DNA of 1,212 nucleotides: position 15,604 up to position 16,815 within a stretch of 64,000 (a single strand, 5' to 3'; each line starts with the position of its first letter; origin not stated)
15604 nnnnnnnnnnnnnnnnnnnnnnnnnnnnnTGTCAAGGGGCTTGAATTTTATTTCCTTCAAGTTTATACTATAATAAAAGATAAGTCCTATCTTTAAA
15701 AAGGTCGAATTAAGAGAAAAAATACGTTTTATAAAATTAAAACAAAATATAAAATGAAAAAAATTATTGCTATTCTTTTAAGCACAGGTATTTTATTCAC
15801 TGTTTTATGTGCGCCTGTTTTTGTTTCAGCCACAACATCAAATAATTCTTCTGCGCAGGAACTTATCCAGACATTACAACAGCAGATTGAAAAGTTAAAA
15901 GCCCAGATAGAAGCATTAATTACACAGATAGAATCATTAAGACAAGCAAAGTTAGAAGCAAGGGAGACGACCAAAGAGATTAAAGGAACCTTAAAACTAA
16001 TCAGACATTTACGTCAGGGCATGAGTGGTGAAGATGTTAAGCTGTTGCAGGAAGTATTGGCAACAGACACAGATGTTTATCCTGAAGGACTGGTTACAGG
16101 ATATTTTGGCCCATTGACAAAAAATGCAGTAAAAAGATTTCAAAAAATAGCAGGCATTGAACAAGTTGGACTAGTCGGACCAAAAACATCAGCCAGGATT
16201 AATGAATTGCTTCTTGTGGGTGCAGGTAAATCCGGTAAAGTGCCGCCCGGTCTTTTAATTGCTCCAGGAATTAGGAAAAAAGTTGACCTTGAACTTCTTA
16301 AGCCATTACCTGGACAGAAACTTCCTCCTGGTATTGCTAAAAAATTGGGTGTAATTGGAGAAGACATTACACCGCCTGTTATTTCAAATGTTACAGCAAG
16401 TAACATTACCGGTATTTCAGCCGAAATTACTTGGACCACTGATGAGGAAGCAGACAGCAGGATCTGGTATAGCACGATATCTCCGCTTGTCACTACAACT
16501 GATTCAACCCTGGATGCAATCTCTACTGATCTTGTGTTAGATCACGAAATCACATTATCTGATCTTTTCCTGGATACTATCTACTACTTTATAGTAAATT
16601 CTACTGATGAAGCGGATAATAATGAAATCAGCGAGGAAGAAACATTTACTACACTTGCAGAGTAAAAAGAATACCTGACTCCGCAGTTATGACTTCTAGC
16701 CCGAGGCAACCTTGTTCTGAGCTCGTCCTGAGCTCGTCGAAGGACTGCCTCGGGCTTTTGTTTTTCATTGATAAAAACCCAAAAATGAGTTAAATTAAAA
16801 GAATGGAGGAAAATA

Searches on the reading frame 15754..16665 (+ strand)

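Call 10: search_protein_families(library=pfam, proteins=[window:15754-16665:+])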
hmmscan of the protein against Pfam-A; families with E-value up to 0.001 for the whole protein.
window:15754-16665:+ (303 aa): 2 families
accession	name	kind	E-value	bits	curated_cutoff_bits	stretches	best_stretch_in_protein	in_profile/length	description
PF01471.23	PG_binding_1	-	2.1e-10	41.1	23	1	91-148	1-56/57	Putative peptidoglycan binding domain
PF16656.11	Pur_ac_phosph_N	-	2.9e-05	25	30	1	214-300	7-93/93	Purple acid Phosphatase, N-terminal domain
